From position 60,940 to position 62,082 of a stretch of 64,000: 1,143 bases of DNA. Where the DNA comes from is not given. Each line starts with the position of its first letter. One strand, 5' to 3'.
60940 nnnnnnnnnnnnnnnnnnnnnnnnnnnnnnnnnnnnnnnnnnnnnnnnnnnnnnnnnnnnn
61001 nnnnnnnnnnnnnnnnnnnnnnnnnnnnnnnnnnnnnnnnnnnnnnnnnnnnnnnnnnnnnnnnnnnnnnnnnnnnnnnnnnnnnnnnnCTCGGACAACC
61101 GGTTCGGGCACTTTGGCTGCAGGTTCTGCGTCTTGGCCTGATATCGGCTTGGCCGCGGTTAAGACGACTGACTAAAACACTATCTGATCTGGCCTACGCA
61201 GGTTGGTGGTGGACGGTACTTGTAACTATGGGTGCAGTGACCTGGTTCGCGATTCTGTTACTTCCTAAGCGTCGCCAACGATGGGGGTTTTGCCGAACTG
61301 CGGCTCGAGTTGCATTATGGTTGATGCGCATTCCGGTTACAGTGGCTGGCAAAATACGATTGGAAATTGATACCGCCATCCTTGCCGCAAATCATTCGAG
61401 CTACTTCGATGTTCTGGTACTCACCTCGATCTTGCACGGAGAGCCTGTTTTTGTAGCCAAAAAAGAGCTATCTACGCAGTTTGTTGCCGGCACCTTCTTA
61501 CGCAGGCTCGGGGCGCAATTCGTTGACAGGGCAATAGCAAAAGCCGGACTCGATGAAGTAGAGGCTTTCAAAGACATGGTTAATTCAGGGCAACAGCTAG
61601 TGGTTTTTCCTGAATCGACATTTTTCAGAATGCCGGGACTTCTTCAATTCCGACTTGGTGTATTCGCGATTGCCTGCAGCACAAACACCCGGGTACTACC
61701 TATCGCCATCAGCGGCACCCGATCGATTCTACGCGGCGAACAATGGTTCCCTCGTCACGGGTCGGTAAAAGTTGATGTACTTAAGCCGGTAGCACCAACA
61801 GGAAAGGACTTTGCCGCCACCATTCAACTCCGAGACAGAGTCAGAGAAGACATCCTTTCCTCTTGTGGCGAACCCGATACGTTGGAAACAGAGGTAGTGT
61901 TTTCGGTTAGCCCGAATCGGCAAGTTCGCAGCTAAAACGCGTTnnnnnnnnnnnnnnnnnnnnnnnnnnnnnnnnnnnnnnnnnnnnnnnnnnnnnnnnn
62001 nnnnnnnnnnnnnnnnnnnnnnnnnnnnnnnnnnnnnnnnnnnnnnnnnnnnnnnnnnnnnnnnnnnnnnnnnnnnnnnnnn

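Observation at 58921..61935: Single polypeptide combining carrier domain, fatty acyl-AMP ligase, membrane anchor and PlsC-type acyltransferase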

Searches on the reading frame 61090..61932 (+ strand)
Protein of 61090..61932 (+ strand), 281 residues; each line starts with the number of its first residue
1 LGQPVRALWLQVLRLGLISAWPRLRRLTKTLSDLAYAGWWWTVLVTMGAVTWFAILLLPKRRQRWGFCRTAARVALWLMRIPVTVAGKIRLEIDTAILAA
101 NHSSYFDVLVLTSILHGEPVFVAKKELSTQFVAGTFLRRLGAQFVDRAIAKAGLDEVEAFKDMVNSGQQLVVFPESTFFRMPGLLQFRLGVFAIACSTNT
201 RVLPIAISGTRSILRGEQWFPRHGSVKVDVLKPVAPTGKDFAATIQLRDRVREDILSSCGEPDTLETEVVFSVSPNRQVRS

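Call 32: search_protein_families(library=ncbifam, proteins=[window:61165-61932:+], max_evalue=0.001)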
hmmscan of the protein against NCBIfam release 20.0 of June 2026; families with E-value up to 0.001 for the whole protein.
window:61165-61932:+ (256 aa): 7 families
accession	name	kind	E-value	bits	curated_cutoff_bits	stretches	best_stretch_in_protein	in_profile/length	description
TIGR00530.1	AGP_acyltrn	subfamily_domain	2.1e-22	79.3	102.95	1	58-182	4-129/130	1-acylglycerol-3-phosphate O-acyltransferase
NF005291.0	PRK06814.1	equivalog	1.9e-13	49.2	1349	1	19-223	408-608/1140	acyl-[ACP]--phospholipid O-acyltransferase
NF052553.1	LyOrLpactfOlsABRUA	equivalog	2.3e-13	49.9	300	1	18-171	15-165/263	lyso-ornithine lipid O-acyltransferase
NF052552.1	LyOrLpactfOlsARHOCB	equivalog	5.5e-13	48.5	300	1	42-168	61-182/271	lyso-ornithine lipid O-acyltransferase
NF006386.0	PRK08633.1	equivalog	1.8e-09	35.9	1221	1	24-184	401-553/1147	acyl-[ACP]--phospholipid O-acyltransferase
NF011593.0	PRK15018.1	equivalog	2.7e-09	37.1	501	1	69-214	65-211/245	1-acylglycerol-3-phosphate O-acyltransferase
NF005959.0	PRK08043.1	equivalog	5.5e-07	28.2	886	1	58-186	16-141/719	bifunctional acyl-ACP--phospholipid O-acyltransferase/long-chain-fatty-acid--ACP ligase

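Call 44: search_solved_structures(query=window:61090-61932:+, max_evalue=1, show_alignments=3)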
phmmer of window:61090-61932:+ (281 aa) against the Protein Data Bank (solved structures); distinct sequences matched with E-value up to 1: 1.
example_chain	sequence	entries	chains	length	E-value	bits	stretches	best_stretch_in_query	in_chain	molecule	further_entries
5kym_A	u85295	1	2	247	3.3e-14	56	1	71-255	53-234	1-acyl-sn-glycerol-3-phosphate acyltransferase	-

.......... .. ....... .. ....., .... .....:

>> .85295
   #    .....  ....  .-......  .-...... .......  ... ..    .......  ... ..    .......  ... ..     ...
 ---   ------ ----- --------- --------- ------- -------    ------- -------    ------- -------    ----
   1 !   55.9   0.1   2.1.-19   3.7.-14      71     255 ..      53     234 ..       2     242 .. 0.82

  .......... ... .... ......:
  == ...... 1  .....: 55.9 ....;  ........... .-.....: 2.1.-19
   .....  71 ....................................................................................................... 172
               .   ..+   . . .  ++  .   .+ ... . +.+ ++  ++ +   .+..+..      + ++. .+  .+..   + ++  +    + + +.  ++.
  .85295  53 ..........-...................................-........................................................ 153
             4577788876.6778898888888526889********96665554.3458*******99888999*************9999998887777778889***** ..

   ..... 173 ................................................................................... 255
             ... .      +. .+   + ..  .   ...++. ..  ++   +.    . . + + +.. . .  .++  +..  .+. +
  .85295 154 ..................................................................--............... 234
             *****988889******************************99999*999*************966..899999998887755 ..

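Call 62: find_homologous_proteins(query=window:61099-61932:+, max_evalue=0.00001)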
Query window:61099-61932:+ (278 aa): 134 proteins with E <= 0.00001 among 2464 candidates; the best 120 are listed.
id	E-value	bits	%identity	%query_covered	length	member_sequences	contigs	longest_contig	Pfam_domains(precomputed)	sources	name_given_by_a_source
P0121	4.2e-115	402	63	99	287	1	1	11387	PF01553.27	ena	-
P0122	4.2e-110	385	64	100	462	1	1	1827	PF01553.27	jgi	jgi:1-acyl-sn-glycerol-3-phosphate acyltransferase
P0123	1.4e-99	351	62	90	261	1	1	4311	PF01553.27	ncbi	-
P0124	4.6e-94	333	62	87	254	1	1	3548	PF01553.27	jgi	jgi:1-acyl-sn-glycerol-3-phosphate acyltransferase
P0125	8.5e-94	332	63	86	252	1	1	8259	PF01553.27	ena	-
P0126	3.4e-90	320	56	97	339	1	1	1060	PF01553.27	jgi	jgi:1-acyl-sn-glycerol-3-phosphate acyltransferase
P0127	3.7e-83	297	55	93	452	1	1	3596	PF01553.27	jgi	jgi:1-acyl-sn-glycerol-3-phosphate acyltransferase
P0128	5.1e-82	293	52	99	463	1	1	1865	PF01553.27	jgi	jgi:1-acyl-sn-glycerol-3-phosphate acyltransferase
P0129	2.9e-80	287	53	92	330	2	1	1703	PF01553.27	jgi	jgi:1-acyl-sn-glycerol-3-phosphate acyltransferase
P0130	4.5e-77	277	51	93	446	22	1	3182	PF01553.27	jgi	jgi:1-acyl-sn-glycerol-3-phosphate acyltransferase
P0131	6.4e-75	270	50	92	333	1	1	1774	PF01553.27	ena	-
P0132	6.9e-75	270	49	92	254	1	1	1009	PF01553.27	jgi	jgi:1-acyl-sn-glycerol-3-phosphate acyltransferase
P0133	1.5e-74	269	50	87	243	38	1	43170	PF01553.27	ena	-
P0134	2.7e-73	265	50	94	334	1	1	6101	PF01553.27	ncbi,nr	ncbi:MAG TPA: 1-acyl-sn-glycerol-3-phosphate acyltransferase, partial [Gemmatimonadales bacterium]|n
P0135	5.1e-73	264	62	71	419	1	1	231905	PF01553.27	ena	-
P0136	4.6e-72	261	50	89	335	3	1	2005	PF01553.27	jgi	jgi:1-acyl-sn-glycerol-3-phosphate acyltransferase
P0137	2.8e-71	258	49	92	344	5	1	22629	PF01553.27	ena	-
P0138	2.5e-70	255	52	85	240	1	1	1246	PF01553.27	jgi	jgi:1-acyl-sn-glycerol-3-phosphate acyltransferase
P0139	3.9e-69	251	49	94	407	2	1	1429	PF01553.27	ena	-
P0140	4.3e-69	251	52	83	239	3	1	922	PF01553.27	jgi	jgi:1-acyl-sn-glycerol-3-phosphate acyltransferase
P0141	6.6e-68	247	46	97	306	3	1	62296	PF01553.27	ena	-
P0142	7.5e-68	247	49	85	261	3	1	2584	PF01553.27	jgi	jgi:1-acyl-sn-glycerol-3-phosphate acyltransferase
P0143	1.3e-67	246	49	87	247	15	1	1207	PF01553.27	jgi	jgi:1-acyl-sn-glycerol-3-phosphate acyltransferase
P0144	2.7e-67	245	47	88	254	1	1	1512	PF01553.27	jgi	jgi:1-acyl-sn-glycerol-3-phosphate acyltransferase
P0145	3.6e-67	245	47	94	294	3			PF01553.27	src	-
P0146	3.8e-66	241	49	94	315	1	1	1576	PF01553.27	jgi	jgi:1-acyl-sn-glycerol-3-phosphate acyltransferase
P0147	5.1e-66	241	54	73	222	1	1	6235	PF01553.27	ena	-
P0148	6.8e-66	240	52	81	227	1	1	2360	PF01553.27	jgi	jgi:1-acyl-sn-glycerol-3-phosphate acyltransferase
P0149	9.8e-66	240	49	86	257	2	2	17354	PF01553.27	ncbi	-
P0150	1.2e-65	240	45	95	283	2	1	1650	PF01553.27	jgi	jgi:1-acyl-sn-glycerol-3-phosphate acyltransferase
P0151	2.5e-65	239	44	95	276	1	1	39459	PF01553.27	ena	-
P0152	4.2e-65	238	43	97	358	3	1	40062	PF01553.27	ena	-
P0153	4.4e-65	238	43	98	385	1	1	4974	PF01553.27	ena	-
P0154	4.9e-65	238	47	94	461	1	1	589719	PF00501.35,PF01553.27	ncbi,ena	-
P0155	1.5e-64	236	62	59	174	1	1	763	PF01553.27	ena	-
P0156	2.1e-64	235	45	95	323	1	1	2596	PF01553.27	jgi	jgi:1-acyl-sn-glycerol-3-phosphate acyltransferase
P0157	2.3e-64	235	48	94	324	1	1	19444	PF01553.27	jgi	jgi:1-acyl-sn-glycerol-3-phosphate acyltransferase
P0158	2.7e-64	235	42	96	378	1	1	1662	PF01553.27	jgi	jgi:1-acyl-sn-glycerol-3-phosphate acyltransferase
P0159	9.6e-64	233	45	92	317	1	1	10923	PF01553.27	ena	-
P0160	2.0e-63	232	52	79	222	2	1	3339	PF01553.27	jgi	jgi:1-acyl-sn-glycerol-3-phosphate acyltransferase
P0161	1.6e-61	226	54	71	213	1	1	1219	PF01553.27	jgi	jgi:1-acyl-sn-glycerol-3-phosphate acyltransferase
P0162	2.4e-60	222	43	95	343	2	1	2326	PF01553.27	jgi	jgi:1-acyl-sn-glycerol-3-phosphate acyltransferase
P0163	2.9e-60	222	49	79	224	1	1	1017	PF01553.27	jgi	-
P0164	8.9e-60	220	44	86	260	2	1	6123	PF01553.27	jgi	jgi:1-acyl-sn-glycerol-3-phosphate acyltransferase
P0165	2.5e-59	219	44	94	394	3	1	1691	PF13193.13,PF01553.27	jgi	jgi:1-acyl-sn-glycerol-3-phosphate acyltransferase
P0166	1.2e-58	217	67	55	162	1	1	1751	PF01553.27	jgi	jgi:1-acyl-sn-glycerol-3-phosphate acyltransferase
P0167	4.1e-58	215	43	87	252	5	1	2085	PF01553.27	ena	-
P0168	4.2e-58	215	43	88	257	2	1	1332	PF01553.27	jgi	jgi:1-acyl-sn-glycerol-3-phosphate acyltransferase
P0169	9.5e-58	214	42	96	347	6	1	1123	PF01553.27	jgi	jgi:1-acyl-sn-glycerol-3-phosphate acyltransferase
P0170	1.6e-57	213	48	80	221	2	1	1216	PF01553.27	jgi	jgi:1-acyl-sn-glycerol-3-phosphate acyltransferase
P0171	2.5e-57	212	48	79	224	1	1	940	PF01553.27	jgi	jgi:1-acyl-sn-glycerol-3-phosphate acyltransferase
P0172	2.6e-56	209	42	92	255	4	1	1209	PF01553.27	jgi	jgi:1-acyl-sn-glycerol-3-phosphate acyltransferase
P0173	6.3e-55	204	42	94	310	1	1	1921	PF01553.27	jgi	jgi:1-acyl-sn-glycerol-3-phosphate acyltransferase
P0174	8.8e-55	204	41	92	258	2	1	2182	PF01553.27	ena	-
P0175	1.3e-54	203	53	71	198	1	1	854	PF01553.27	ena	-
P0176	4.6e-53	198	40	94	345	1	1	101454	PF01553.27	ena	-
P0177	1.1e-52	197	41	93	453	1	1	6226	PF01553.27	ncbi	ncbi:MAG: 1-acyl-sn-glycerol-3-phosphate acyltransferase, partial [Pseudomonadota bacterium]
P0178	2.5e-52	196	39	96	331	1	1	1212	PF01553.27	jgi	jgi:1-acyl-sn-glycerol-3-phosphate acyltransferase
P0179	6.0e-52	195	42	83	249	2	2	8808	PF01553.27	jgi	jgi:1-acyl-sn-glycerol-3-phosphate acyltransferase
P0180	1.1e-51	194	42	92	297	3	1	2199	PF01553.27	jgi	jgi:1-acyl-sn-glycerol-3-phosphate acyltransferase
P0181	9.4e-51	191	53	61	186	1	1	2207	PF01553.27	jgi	jgi:1-acyl-sn-glycerol-3-phosphate acyltransferase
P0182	1.3e-50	190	55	60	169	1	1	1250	PF01553.27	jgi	jgi:1-acyl-sn-glycerol-3-phosphate acyltransferase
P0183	2.1e-50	190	52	62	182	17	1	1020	PF01553.27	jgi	jgi:1-acyl-sn-glycerol-3-phosphate acyltransferase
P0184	2.1e-50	190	52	68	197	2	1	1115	PF01553.27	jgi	jgi:1-acyl-sn-glycerol-3-phosphate acyltransferase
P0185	2.6e-50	189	53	61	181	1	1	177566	PF01553.27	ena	-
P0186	4.0e-50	189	41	92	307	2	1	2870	PF01553.27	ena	-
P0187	4.6e-50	188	54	61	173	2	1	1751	PF01553.27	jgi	jgi:1-acyl-sn-glycerol-3-phosphate acyltransferase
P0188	1.5e-49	187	37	95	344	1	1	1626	PF01553.27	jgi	-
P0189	4.8e-49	185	38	94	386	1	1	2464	PF01553.27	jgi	jgi:1-acyl-sn-glycerol-3-phosphate acyltransferase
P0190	5.0e-49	185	39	94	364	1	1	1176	PF01553.27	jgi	jgi:1-acyl-sn-glycerol-3-phosphate acyltransferase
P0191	5.5e-49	185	51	63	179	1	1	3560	PF01553.27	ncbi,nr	ncbi:MAG: lysophospholipid acyltransferase family protein, partial [Gammaproteobacteria bacterium]|n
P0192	6.0e-49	185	52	66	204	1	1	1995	PF01553.27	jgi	jgi:1-acyl-sn-glycerol-3-phosphate acyltransferase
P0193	8.1e-49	184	49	64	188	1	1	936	PF01553.27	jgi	jgi:1-acyl-sn-glycerol-3-phosphate acyltransferase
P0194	1.2e-48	184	38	94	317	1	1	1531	PF01553.27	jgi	-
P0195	1.9e-48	183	49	62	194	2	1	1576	PF01553.27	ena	-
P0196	3.8e-48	182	42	79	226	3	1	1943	PF01553.27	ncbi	-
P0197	4.6e-48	182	40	94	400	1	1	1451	PF01553.27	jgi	jgi:1-acyl-sn-glycerol-3-phosphate acyltransferase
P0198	5.5e-48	182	54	61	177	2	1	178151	PF01553.27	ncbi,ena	-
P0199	7.6e-48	181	52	61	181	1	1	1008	PF01553.27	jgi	jgi:1-acyl-sn-glycerol-3-phosphate acyltransferase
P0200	2.6e-47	179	41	84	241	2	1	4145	PF01553.27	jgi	jgi:1-acyl-sn-glycerol-3-phosphate acyltransferase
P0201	6.0e-47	178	39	93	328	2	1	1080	PF01553.27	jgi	jgi:1-acyl-sn-glycerol-3-phosphate acyltransferase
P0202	7.5e-47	178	48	62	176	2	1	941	PF01553.27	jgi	jgi:1-acyl-sn-glycerol-3-phosphate acyltransferase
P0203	2.5e-46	176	39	92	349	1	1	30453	PF01553.27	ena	-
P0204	3.6e-46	176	52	59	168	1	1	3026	PF01553.27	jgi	jgi:1-acyl-sn-glycerol-3-phosphate acyltransferase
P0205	4.6e-46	175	45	75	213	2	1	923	PF01553.27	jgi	jgi:1-acyl-sn-glycerol-3-phosphate acyltransferase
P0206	5.6e-46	175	51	61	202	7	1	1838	PF01553.27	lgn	-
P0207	7.1e-46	175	41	95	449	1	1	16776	PF01553.27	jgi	jgi:1-acyl-sn-glycerol-3-phosphate acyltransferase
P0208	8.8e-46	174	47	68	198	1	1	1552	PF01553.27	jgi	jgi:1-acyl-sn-glycerol-3-phosphate acyltransferase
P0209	1.8e-45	173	46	64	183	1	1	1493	PF01553.27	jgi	jgi:1-acyl-sn-glycerol-3-phosphate acyltransferase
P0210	3.2e-44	169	49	61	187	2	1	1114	PF01553.27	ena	-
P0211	3.7e-44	169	46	63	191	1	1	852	PF01553.27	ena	-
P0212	1.3e-43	167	39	93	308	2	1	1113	PF01553.27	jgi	jgi:1-acyl-sn-glycerol-3-phosphate acyltransferase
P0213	3.0e-43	166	38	98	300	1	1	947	PF01553.27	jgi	jgi:1-acyl-sn-glycerol-3-phosphate acyltransferase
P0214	6.9e-43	165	39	85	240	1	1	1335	PF01553.27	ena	-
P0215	3.9e-42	162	39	92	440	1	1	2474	PF01553.27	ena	-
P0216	8.6e-42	161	44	75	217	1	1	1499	PF01553.27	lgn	-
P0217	2.5e-41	160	49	61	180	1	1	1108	PF01553.27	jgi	jgi:1-acyl-sn-glycerol-3-phosphate acyltransferase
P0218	5.3e-41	159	38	94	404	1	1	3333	PF01553.27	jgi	jgi:1-acyl-sn-glycerol-3-phosphate acyltransferase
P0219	1.4e-39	154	47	60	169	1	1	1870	PF01553.27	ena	-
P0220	1.4e-38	151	45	60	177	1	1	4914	PF01553.27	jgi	jgi:1-acyl-sn-glycerol-3-phosphate acyltransferase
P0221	1.5e-38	151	49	62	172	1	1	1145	PF01553.27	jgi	jgi:1-acyl-sn-glycerol-3-phosphate acyltransferase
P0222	2.2e-38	150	43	62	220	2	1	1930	PF01553.27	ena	-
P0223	2.9e-38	150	43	61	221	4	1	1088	PF01553.27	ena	-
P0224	8.6e-38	148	49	54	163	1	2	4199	PF01553.27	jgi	jgi:1-acyl-sn-glycerol-3-phosphate acyltransferase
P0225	9.1e-38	148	35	95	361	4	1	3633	PF01553.27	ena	-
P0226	4.0e-37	146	41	66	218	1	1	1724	PF01553.27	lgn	-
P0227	5.3e-37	146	37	82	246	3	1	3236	PF01553.27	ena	-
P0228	1.1e-36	145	38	74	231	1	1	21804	PF01553.27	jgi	jgi:1-acyl-sn-glycerol-3-phosphate acyltransferase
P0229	2.3e-36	144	42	61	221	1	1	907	PF01553.27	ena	-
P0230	3.5e-36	143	42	68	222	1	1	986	PF01553.27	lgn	-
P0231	1.0e-35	141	37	83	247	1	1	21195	PF01553.27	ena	-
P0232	3.8e-35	140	42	62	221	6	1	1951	PF01553.27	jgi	jgi:1-acyl-sn-glycerol-3-phosphate acyltransferase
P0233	1.0e-34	138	42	60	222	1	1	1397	PF01553.27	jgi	jgi:1-acyl-sn-glycerol-3-phosphate acyltransferase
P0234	1.8e-34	137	49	53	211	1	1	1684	PF01553.27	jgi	jgi:1-acyl-sn-glycerol-3-phosphate acyltransferase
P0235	2.0e-34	137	43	60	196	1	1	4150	PF01553.27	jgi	jgi:1-acyl-sn-glycerol-3-phosphate acyltransferase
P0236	2.1e-33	134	44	55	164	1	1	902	PF01553.27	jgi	jgi:1-acyl-sn-glycerol-3-phosphate acyltransferase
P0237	2.3e-33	134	34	92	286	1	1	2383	PF01553.27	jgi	-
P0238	3.1e-33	133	44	57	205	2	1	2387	PF01553.27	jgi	jgi:1-acyl-sn-glycerol-3-phosphate acyltransferase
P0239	3.2e-33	133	42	60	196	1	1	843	PF01553.27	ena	-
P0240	7.2e-33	132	38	75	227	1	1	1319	PF01553.27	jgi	jgi:1-acyl-sn-glycerol-3-phosphate acyltransferase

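Call 63: find_encoding_contigs(protein=P0121, flank=5000, max_places=1)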
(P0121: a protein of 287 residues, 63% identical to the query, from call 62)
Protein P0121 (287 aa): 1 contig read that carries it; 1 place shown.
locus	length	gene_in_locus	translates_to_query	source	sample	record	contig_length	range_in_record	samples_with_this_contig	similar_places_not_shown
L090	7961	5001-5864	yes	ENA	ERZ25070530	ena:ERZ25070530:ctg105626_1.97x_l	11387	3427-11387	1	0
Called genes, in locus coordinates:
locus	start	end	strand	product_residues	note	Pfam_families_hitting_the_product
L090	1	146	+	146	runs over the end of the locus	PF12158:DUF3592 (faint)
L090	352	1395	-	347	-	-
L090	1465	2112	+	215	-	-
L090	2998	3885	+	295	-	PF00550:PP-binding (weak), PF00501:AMP-binding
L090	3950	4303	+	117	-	PF00501:AMP-binding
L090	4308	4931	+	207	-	PF00501:AMP-binding (weak)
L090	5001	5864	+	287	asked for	PF01553:Acyltransferase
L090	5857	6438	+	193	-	-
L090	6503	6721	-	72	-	-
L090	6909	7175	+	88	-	PF11700:ATG22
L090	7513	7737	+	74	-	PF01699:Na_Ca_ex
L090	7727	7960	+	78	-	?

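Call 64: find_encoding_contigs(protein=P0141, flank=5000, max_places=1)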
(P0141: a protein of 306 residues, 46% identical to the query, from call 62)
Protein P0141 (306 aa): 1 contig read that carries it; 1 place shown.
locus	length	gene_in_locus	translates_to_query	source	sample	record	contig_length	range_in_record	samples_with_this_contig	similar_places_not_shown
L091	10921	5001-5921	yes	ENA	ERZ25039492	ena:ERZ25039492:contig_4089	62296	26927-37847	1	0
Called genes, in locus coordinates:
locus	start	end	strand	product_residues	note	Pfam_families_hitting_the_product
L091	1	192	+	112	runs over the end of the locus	PF12616:DUF3775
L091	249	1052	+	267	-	PF02463:SMC_N (faint), PF20703:nSTAND1 (weak), PF00005:ABC_tran, PF13304:AAA_21 (faint)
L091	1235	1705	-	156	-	-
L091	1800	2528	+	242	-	PF00271:Helicase_C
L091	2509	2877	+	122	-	PF16124:RecQ_Zn_bind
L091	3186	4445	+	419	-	PF00550:PP-binding, PF00501:AMP-binding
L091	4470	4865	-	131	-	-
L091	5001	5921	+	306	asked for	PF01553:Acyltransferase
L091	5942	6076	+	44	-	-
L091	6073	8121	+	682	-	PF02867:Ribonuc_red_lgC, PF04430:DUF498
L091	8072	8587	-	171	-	-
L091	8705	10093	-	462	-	PF07690:MFS_1, PF11700:ATG22, PF07690:MFS_1 (weak)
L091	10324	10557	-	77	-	-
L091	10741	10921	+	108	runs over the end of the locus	PF02163:Peptidase_M50 (weak)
